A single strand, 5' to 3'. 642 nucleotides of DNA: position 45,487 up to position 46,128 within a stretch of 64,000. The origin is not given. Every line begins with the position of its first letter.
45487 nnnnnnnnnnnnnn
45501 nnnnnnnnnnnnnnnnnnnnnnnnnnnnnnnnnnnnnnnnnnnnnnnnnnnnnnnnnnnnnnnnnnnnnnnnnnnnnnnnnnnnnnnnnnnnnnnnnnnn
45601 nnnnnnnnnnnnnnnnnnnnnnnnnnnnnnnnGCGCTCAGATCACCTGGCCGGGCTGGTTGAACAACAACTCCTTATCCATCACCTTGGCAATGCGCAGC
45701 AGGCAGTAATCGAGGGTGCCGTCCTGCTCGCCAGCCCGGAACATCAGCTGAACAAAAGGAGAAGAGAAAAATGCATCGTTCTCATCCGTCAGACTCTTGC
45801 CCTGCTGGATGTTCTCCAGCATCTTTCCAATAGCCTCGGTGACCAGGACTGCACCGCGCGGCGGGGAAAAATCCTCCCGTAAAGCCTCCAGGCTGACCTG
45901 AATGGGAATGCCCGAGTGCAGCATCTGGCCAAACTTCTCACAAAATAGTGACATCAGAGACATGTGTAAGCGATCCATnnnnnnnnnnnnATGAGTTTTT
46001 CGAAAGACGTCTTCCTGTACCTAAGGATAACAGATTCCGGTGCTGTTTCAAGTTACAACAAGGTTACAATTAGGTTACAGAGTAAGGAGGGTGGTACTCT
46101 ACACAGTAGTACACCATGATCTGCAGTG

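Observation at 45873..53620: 7.5-kb aminomutase/radical-SAM island bracketed by 208-bp direct repeats that duplicate a promoter-operator and a gene 5' end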

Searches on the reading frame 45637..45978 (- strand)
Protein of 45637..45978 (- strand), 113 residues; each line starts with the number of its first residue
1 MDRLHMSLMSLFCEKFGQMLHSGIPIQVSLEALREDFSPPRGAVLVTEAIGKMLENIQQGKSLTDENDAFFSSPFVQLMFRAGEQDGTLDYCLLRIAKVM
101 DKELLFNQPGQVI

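Call 8: search_protein_families(library=pfam, proteins=[window:45637-45978:-], max_evalue=0.01)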
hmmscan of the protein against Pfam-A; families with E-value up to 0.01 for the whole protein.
window:45637-45978:- (113 aa): 1 family
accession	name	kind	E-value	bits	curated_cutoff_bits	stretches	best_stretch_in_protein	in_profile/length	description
PF00482.28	T2SSF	-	5.1e-10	39.8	25.2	1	12-104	1-92/125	Type II secretion system (T2SS), protein F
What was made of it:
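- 45637..45978 (-): T2SSF-like gene: 113 aa, a single GspF/PilC-type cytoplasmic domain. Pfam PF00482, 39.8 bits against a cut-off of 25.2 (call 8).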

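Call 16: find_encoding_contigs(protein=window:45637-45978:-, flank=10000, max_places=10)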
Protein window:45637-45978:- (113 aa): 17 contigs read that carry it; 5 places shown.
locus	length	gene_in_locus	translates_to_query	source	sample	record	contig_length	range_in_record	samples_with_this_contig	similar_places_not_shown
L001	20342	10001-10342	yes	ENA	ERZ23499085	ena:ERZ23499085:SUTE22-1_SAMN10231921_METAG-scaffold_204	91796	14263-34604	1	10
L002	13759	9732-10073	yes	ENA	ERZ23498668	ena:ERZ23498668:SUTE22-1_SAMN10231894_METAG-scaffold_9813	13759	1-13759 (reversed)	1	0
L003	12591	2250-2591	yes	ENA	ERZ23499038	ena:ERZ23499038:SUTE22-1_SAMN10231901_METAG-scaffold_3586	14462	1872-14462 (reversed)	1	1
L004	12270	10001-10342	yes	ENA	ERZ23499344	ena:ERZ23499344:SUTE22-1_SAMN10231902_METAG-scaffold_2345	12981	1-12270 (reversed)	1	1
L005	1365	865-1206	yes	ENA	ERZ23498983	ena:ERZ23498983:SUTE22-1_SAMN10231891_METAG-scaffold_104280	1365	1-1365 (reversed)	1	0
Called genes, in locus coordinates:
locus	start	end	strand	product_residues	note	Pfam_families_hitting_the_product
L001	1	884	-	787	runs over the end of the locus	PF01048:PNP_UDP_1 (faint)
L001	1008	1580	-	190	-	PF24885:TPR_NPHP3, PF07719:TPR_2 (faint), PF13424:TPR_12, PF13181:TPR_8 (faint), PF00515:TPR_1 (weak), PF13374:TPR_10 (weak), PF13424:TPR_12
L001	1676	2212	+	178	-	-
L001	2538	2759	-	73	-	-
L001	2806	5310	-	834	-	PF04055:Radical_SAM, PF13353:Fer4_12 (faint)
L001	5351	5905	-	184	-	PF00583:Acetyltransf_1, PF13673:Acetyltransf_10 (weak), PF13508:Acetyltransf_7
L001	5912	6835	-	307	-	PF00583:Acetyltransf_1 (weak)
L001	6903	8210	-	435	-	PF04055:Radical_SAM, PF12544:LAM_C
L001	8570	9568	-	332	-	PF04055:Radical_SAM (weak), PF13186:SPASM (weak)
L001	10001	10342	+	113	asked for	PF00482:T2SSF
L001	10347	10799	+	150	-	PF00486:Trans_reg_C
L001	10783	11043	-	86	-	-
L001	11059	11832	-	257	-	PF01209:Ubie_methyltran, PF13489:Methyltransf_23, PF03848:TehB (weak), PF05175:MTS, PF08241:Methyltransf_11, PF08242:Methyltransf_12, PF13649:Methyltransf_25, PF13847:Methyltransf_31, +3 more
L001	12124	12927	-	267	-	PF03412:Peptidase_C39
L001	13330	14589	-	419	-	PF01590:GAF, PF13185:GAF_2, PF13492:GAF_3, PF02518:HATPase_c, PF14501:HATPase_c_5 (weak)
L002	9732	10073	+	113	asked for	PF00482:T2SSF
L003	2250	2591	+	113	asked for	PF00482:T2SSF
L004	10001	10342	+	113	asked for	PF00482:T2SSF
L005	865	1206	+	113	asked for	PF00482:T2SSF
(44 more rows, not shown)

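Call 17: find_homologous_proteins(query=window:45637-45978:-, max_evalue=0.001)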
Query window:45637-45978:- (113 aa): 2 proteins with E <= 0.001 among 4 candidates.
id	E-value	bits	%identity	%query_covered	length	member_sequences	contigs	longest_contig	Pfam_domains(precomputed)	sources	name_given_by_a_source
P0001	5.0e-62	224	93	100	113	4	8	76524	PF00482.29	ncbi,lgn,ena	-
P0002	1.2e-22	98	45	100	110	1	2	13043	PF00482.29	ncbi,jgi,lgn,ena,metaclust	metaclust:\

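Call 18: find_encoding_contigs(protein=P0001, flank=10000, max_places=10)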
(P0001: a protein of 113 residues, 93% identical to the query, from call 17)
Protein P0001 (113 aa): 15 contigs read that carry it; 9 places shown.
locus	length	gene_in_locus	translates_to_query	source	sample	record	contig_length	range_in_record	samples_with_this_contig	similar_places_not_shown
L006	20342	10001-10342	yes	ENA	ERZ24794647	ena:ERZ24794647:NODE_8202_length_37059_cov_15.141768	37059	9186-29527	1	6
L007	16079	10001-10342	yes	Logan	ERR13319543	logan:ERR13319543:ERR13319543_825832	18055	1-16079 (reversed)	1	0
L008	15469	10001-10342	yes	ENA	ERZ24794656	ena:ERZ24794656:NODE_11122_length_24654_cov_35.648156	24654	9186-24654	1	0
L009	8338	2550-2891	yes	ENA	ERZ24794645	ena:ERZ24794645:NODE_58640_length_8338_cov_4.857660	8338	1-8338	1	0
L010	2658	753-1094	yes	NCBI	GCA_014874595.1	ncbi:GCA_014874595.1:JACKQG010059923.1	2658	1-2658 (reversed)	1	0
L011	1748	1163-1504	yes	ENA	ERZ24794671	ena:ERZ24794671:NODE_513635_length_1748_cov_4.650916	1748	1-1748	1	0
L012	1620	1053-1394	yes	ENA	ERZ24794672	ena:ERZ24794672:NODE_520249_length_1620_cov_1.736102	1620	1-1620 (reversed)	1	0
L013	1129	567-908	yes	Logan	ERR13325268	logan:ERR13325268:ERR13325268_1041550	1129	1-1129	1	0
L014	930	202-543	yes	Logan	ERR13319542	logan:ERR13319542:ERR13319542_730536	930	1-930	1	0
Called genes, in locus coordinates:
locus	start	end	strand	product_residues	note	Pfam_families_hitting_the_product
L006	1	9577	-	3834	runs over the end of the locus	PF01839:FG-GAP, PF13385:Laminin_G_3, PF17892:Cadherin_5, PF17963:Big_9, PF13385:Laminin_G_3, PF13385:Laminin_G_3, PF17963:Big_9, PF13385:Laminin_G_3, +9 more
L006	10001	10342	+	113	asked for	PF00482:T2SSF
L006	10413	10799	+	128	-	PF00486:Trans_reg_C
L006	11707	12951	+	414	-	PF13173:AAA_14, PF13635:DUF4143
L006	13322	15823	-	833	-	PF04055:Radical_SAM, PF13353:Fer4_12 (faint)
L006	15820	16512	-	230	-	PF13476:AAA_23 (faint), PF02463:SMC_N (faint), PF00005:ABC_tran, PF13304:AAA_21 (faint)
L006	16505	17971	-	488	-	PF00497:SBP_bac_3, PF10613:Lig_chan-Glu_bd, PF00528:BPD_transp_1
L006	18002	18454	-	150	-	PF13302:Acetyltransf_3 (weak), PF00583:Acetyltransf_1, PF13508:Acetyltransf_7, PF13673:Acetyltransf_10 (weak)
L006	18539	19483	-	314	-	-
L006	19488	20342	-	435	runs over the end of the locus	PF04055:Radical_SAM, PF12544:LAM_C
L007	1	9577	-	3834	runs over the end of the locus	PF01839:FG-GAP, PF13385:Laminin_G_3, PF17892:Cadherin_5, PF17963:Big_9, PF13385:Laminin_G_3, PF13385:Laminin_G_3, PF17963:Big_9, PF13385:Laminin_G_3, +9 more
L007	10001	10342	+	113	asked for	PF00482:T2SSF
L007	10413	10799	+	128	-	PF00486:Trans_reg_C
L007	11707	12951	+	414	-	PF13173:AAA_14, PF13635:DUF4143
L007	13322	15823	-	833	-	PF04055:Radical_SAM, PF13353:Fer4_12 (faint)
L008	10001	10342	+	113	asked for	PF00482:T2SSF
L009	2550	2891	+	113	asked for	PF00482:T2SSF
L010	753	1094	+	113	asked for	PF00482:T2SSF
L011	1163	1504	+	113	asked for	PF00482:T2SSF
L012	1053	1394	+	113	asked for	PF00482:T2SSF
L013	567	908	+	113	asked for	PF00482:T2SSF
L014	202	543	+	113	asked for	PF00482:T2SSF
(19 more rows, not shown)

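Call 19: find_encoding_contigs(protein=P0002, flank=10000, max_places=10)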
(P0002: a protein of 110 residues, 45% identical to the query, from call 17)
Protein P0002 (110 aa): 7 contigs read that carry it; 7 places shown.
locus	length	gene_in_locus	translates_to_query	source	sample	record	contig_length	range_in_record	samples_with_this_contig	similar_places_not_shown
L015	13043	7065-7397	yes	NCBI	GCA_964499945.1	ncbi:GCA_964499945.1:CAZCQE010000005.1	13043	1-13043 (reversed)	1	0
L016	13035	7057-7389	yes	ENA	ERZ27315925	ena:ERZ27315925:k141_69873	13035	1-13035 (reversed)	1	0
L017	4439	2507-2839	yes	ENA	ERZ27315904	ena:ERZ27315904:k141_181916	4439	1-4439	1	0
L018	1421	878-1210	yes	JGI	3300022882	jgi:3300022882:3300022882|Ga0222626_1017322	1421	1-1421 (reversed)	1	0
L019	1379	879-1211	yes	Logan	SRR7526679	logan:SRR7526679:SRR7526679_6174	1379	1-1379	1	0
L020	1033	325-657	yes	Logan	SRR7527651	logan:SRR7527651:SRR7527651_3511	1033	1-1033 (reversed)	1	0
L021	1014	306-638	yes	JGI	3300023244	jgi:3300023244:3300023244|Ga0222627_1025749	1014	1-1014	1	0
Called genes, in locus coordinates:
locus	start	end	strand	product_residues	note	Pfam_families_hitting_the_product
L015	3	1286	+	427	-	?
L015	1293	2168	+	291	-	PF01297:ZnuA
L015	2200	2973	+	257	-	PF00005:ABC_tran, PF02463:SMC_N (faint), PF13304:AAA_21 (faint)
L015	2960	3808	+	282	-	PF00950:ABC-3, PF01032:FecCD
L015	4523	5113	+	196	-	-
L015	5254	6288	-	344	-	PF05343:Peptidase_M42 (weak)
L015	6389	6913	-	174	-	-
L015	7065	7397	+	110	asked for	PF00482:T2SSF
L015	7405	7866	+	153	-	PF00486:Trans_reg_C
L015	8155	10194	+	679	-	PF00989:PAS (weak), PF08448:PAS_4 (weak), PF13426:PAS_9 (weak), PF08447:PAS_3 (weak), PF00989:PAS (weak), PF08447:PAS_3, PF07730:HisKA_3 (weak), PF02518:HATPase_c, +1 more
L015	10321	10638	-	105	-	-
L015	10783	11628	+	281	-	PF03781:FGE-sulfatase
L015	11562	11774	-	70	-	-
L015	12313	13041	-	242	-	?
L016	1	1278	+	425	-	?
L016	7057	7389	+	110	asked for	PF00482:T2SSF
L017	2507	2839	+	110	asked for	PF00482:T2SSF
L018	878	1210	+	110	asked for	PF00482:T2SSF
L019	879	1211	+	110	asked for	PF00482:T2SSF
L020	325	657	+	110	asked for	PF00482:T2SSF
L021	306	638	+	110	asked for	PF00482:T2SSF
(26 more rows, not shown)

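Call 26: search_protein_families(library=ncbifam, proteins=[window:45637-45978:-], max_evalue=0.001)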
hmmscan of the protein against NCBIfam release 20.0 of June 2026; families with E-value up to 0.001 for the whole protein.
window:45637-45978:- (113 aa): 4 families
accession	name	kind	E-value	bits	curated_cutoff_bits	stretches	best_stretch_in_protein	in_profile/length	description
TIGR02120.1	GspF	equivalog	3.5e-07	29.8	424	1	4-103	60-157/401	type II secretion system inner membrane protein GspF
NF052607.1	T4PiliAsmPilCThrm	equivalog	1.5e-06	27.6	700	1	9-105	68-162/406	type IV pilus assembly protein PilC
NF007861.0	PRK10573.1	equivalog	2.2e-05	23.7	401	1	16-100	68-150/401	protein transport protein HofC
NF052606.1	T4PiliAsmPilCMyx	equivalog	3.3e-05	22.9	700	1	12-103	288-376/419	type IV pilus assembly protein PilC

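Call 61: search_protein_representatives(alignment_id=A5)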
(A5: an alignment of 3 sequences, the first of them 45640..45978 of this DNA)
Query: 3 sequences, 113 profile positions. Proteins with E-value up to 0.001 (for the whole library): 5534; up to 1e-10: 510; up to 1e-30: 1. The best 150 are listed.
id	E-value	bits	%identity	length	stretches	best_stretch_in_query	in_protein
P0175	1.9e-36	140.7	-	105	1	6-113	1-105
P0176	2.4e-19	85.6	-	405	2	8-108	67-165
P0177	3.4e-19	85.1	-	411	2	3-106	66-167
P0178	4.0e-19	84.9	-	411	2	6-106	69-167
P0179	7.0e-19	84.1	-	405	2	3-104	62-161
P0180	9.0e-19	83.7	-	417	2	9-103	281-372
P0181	1.6e-18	83.0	-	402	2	10-105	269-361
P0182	2.6e-18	82.3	-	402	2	2-108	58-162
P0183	6.3e-18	81.0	-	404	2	4-108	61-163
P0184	7.0e-18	80.9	-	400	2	5-106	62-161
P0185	7.4e-18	80.8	-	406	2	4-106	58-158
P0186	1.2e-17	80.1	-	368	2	8-103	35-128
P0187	1.8e-17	79.5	-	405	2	5-106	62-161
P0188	2.1e-17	79.4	-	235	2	9-105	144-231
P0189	2.6e-17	79.0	-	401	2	14-103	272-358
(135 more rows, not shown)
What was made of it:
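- On GspF/PilC platform protein: The protein has 113 aa and one domain, and sits next to a wHTH gene (calls 8, 16, 61).
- Closest known: GspF/PilC platform proteins of type II secretion and type IV pili. Different: Among 1.84 billion representative proteins, every hit but one is a GspF/PilC of about 400 aa (call 61).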

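Call 86: search_solved_structures(query=A5, max_evalue=0.01)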
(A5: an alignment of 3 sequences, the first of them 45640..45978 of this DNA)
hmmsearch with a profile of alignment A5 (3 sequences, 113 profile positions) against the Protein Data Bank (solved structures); distinct sequences matched with E-value up to 0.01: 5.
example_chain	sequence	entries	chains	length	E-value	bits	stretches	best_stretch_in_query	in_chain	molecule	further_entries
3jc8_Ca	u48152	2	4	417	5.2e-13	52.2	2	10-104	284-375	Type 4 fimbrial assembly protein PilC | PilC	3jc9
2whn_A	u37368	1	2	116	6.3e-07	32.6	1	6-106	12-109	PILUS ASSEMBLY PROTEIN PILC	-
2vmb_A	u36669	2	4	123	4.1e-06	30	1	9-102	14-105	GENERAL SECRETION PATHWAY PROTEIN F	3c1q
2vma_A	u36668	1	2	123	4.1e-06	30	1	9-102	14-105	GENERAL SECRETION PATHWAY PROTEIN F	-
5nbg_A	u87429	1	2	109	0.00033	23.9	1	6-102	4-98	General secretion pathway protein F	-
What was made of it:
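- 45637..45978 (-): PDB relatives are the PilC and EpsF N-domains (call 86).
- On GspF/PilC platform protein: PF00482, 39.8 bits against a cut-off of 25.2 (call 8); call 86
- Closest known: GspF/PilC platform proteins of type II secretion and type IV pili. Same: It also matches the solved cytoplasmic N-domains of PilC (2WHN) and EpsF (2VMA) (calls 8, 86).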
